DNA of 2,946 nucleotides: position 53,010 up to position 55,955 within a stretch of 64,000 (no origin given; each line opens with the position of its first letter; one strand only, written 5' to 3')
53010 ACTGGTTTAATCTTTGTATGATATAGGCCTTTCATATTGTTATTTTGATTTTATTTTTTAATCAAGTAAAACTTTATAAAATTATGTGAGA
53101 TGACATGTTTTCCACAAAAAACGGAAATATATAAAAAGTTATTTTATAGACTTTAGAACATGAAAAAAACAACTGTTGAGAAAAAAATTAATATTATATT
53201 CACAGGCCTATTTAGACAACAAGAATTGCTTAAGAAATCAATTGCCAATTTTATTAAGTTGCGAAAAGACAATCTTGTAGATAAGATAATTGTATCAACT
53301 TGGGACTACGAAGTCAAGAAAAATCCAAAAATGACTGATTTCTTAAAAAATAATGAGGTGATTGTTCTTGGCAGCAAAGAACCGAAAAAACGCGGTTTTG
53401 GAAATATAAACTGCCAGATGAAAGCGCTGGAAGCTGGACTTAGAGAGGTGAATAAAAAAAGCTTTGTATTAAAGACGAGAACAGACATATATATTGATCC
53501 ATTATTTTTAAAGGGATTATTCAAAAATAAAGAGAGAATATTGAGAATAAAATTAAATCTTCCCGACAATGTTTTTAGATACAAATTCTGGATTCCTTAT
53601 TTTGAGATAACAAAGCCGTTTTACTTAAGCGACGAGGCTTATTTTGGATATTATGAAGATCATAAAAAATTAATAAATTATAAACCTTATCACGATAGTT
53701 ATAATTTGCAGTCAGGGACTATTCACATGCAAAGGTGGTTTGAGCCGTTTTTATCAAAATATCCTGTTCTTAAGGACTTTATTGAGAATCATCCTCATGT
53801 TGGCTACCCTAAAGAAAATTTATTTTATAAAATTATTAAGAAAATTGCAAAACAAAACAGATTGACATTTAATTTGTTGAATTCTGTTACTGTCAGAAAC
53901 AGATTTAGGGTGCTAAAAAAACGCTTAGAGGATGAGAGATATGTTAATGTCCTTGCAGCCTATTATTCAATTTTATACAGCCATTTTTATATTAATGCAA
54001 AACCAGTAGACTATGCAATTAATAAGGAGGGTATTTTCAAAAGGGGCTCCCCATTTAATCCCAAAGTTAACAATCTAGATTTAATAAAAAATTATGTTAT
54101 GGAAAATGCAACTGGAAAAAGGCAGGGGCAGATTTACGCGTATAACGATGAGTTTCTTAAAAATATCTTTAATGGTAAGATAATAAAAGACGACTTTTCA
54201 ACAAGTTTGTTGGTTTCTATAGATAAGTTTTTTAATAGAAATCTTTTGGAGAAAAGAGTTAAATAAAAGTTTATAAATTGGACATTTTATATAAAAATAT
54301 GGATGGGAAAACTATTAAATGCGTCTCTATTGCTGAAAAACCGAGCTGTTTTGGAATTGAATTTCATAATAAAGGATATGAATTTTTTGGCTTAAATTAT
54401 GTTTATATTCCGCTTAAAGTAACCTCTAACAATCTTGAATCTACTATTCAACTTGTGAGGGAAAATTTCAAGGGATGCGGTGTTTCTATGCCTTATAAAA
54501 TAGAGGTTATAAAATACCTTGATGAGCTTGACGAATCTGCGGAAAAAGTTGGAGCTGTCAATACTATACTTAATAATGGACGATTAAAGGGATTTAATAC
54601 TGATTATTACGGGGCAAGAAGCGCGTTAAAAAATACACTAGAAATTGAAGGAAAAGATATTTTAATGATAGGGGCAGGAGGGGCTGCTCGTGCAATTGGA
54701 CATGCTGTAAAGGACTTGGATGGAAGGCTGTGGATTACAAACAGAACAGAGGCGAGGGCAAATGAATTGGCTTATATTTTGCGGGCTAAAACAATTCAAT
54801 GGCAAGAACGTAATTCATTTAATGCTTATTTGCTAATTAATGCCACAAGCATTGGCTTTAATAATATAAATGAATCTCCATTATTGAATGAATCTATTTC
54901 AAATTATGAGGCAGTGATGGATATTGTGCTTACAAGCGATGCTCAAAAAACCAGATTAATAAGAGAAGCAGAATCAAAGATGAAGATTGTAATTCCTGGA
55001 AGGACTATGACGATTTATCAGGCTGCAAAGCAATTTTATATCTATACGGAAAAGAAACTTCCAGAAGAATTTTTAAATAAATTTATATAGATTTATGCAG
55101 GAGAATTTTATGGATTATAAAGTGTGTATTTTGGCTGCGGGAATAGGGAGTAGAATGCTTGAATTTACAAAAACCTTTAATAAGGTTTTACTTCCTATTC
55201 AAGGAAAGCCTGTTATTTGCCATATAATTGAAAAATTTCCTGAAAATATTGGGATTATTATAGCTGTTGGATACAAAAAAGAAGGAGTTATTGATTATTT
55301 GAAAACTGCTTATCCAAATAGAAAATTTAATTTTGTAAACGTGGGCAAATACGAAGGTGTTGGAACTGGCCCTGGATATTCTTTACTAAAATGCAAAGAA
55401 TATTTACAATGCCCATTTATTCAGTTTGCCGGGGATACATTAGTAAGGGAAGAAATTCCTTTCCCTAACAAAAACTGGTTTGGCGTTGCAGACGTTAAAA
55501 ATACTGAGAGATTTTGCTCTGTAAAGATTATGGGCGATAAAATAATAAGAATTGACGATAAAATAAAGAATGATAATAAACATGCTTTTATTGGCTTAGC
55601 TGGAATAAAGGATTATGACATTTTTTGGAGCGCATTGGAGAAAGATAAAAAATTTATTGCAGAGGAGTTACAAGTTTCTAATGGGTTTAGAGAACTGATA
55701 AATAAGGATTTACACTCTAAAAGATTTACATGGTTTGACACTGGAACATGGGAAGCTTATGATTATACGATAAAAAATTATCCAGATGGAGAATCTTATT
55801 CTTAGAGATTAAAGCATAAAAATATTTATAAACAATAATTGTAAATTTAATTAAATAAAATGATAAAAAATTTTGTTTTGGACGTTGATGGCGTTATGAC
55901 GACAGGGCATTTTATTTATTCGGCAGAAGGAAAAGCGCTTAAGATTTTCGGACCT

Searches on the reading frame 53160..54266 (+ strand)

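Call 3: search_protein_families(library=pfam, proteins=[window:53160-54266:+], max_evalue=0.01)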
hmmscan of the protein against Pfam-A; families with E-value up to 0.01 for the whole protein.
window:53160-54266:+ (368 aa): 1 family
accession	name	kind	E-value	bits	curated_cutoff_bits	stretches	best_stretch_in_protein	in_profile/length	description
PF21256.2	TetR_C_5-like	-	0.0091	16.6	27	0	190-282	7-101/127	Tetracyclin repressor-like, C-terminal domain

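Call 4: search_protein_families(library=ncbifam, proteins=[window:53160-54266:+], max_evalue=0.01)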
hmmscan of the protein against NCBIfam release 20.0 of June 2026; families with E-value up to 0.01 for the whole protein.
window:53160-54266:+ (368 aa): 0 families

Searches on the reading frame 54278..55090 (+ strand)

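Call 3: search_protein_families(library=pfam, proteins=[window:54278-55090:+], max_evalue=0.01)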
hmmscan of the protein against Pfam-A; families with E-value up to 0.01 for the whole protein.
window:54278-55090:+ (270 aa): 3 families
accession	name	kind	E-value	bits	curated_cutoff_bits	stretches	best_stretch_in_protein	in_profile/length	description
PF08501.16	Shikimate_dh_N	-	5.4e-19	68.7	27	1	28-97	13-83/83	Shikimate dehydrogenase substrate binding domain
PF01488.26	Shikimate_DH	-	3e-06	27.8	24.3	1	118-185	5-73/138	Shikimate / quinate 5-dehydrogenase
PF18317.6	SDH_C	-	0.0007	19.7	25.8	1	241-264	1-24/31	Shikimate 5'-dehydrogenase C-terminal domain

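Call 4: search_protein_families(library=ncbifam, proteins=[window:54278-55090:+], max_evalue=0.01)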
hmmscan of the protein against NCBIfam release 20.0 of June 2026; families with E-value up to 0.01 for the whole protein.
window:54278-55090:+ (270 aa): 20 families
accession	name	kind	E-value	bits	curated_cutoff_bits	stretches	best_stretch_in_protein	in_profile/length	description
NF001319.0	PRK00258.3-3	equivalog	1.1e-60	205.1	252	1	29-267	24-267/279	shikimate dehydrogenase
TIGR00507.1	aroE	equivalog_domain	1.6e-53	181.6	200.2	1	29-259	18-254/270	shikimate dehydrogenase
NF009202.0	PRK12550.1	equivalog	4.9e-51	173.6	306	1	7-264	4-261/272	shikimate 5-dehydrogenase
NF001322.0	PRK00258.3-6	equivalog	8.9e-45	153.1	285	1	29-267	23-260/272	shikimate dehydrogenase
NF001315.0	PRK00258.2-4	equivalog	2.4e-39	135.2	413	1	29-266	25-275/284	shikimate dehydrogenase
NF001313.0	PRK00258.2-1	equivalog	1.7e-37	129.6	431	1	27-268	25-284/290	shikimate dehydrogenase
NF001312.0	PRK00258.1-4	equivalog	5.1e-36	124.4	295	1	30-253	28-260/285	shikimate dehydrogenase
NF009200.0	PRK12548.1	subfamily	5.5e-36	124.4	432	1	30-267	28-284/289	shikimate dehydrogenase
NF009201.0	PRK12549.1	subfamily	5.3e-35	121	235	1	30-260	26-270/286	shikimate dehydrogenase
NF001314.0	PRK00258.2-2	equivalog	1e-32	113.3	248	1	29-266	25-280/290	shikimate dehydrogenase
NF001316.0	PRK00258.2-5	equivalog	2.2e-32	112.4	247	1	29-267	19-254/263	shikimate dehydrogenase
NF001311.0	PRK00258.1-3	equivalog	3.3e-32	111.8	235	1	28-267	22-266/279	shikimate dehydrogenase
NF006802.0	PRK09310.1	equivalog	3.7e-30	105.2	598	1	30-269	234-466/477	bifunctional 3-dehydroquinate dehydratase/shikimate dehydrogenase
NF001310.0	PRK00258.1-2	equivalog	4.8e-30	104.6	221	1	40-258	31-260/279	shikimate dehydrogenase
TIGR01809.1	Shik-DH-AROM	equivalog_domain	1e-29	103.6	196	1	29-265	23-277/282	shikimate dehydrogenase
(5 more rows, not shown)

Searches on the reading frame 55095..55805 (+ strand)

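Call 3: search_protein_families(library=pfam, proteins=[window:55095-55805:+], max_evalue=0.01)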
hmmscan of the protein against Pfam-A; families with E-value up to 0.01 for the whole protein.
window:55095-55805:+ (236 aa): 3 families
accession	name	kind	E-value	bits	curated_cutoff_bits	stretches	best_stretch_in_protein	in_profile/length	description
PF12804.13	NTP_transf_3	-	3.7e-07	30.9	27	1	11-99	2-78/160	MobA-like NTP transferase domain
PF00483.29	NTP_transferase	-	1.5e-06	28.4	21.2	1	11-222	3-235/245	Nucleotidyl transferase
PF01128.25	IspD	-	0.009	16.2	27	0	10-70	3-63/221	2-C-methyl-D-erythritol 4-phosphate cytidylyltransferase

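Call 4: search_protein_families(library=ncbifam, proteins=[window:55095-55805:+], max_evalue=0.01)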
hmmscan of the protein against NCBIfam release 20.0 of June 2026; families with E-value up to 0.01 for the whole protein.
window:55095-55805:+ (236 aa): 32 families (the best 25 are shown)
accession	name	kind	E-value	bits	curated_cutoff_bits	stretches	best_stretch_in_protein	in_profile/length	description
TIGR03992.1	Arch_glmU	subfamily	3.1e-17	62.5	292.1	1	9-217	2-215/393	bifunctional sugar-1-phosphate nucleotidylyltransferase/acetyltransferase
TIGR01208.1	rmlA_long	equivalog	1.4e-13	50.5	320.25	1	9-220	1-225/353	glucose-1-phosphate thymidylyltransferase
NF041313.1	UDPGP_AglF_Halo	equivalog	3.4e-11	43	400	1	10-120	3-111/234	UTP--glucose-1-phosphate uridylyltransferase AglF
TIGR01099.1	galU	equivalog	2.9e-09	36.9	326.8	1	9-73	3-69/261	UTP--glucose-1-phosphate uridylyltransferase GalU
NF049965.1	GlMnHpPGnyltfHddC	equivalog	1.3e-07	31.5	300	1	10-205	3-198/221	D-glycero-D-manno-heptose 1-phosphate guanosyltransferase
NF041173.1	Sug_nt_acttase_Thmprot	equivalog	3.6e-07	29.5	600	1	9-159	2-155/405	bifunctional sugar-1-phosphate nucleotidylyltransferase/acetyltransferase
NF010939.0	PRK14359.1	equivalog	1.2e-06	27.4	592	1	7-90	2-83/430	bifunctional UDP-N-acetylglucosamine diphosphorylase/glucosamine-1-phosphate N-acetyltransferase GlmU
TIGR02623.1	G1P_cyt_trans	equivalog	1.4e-06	28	300.25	1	9-70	2-65/255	glucose-1-phosphate cytidylyltransferase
TIGR01173.1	glmU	equivalog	2.8e-06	26.4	366.85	1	9-82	2-70/452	bifunctional UDP-N-acetylglucosamine diphosphorylase/glucosamine-1-phosphate N-acetyltransferase GlmU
NF045495.1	AdoCbiPCobY_Meth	equivalog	4e-06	26.4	250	1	11-114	4-103/195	adenosylcobinamide-phosphate guanylyltransferase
NF045761.1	NAMPUrTaseMurU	equivalog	7.5e-06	26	250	1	9-49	2-42/226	N-acetylmuramate alpha-1-phosphate uridylyltransferase MurU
NF001186.0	PRK00155.2-3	equivalog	2.1e-05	24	253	1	6-61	3-58/224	2-C-methyl-D-erythritol 4-phosphate cytidylyltransferase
NF009928.0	PRK13389.1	equivalog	4.2e-05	22.8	548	1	9-58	10-60/302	UTP--glucose-1-phosphate uridylyltransferase GalU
TIGR03310.1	matur_MocA_YgfJ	equivalog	5.8e-05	23.1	186.45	1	10-69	2-58/188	molybdenum cofactor cytidylyltransferase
NF010933.0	PRK14353.1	equivalog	6e-05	21.8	505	1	9-76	7-73/453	bifunctional UDP-N-acetylglucosamine diphosphorylase/glucosamine-1-phosphate N-acetyltransferase GlmU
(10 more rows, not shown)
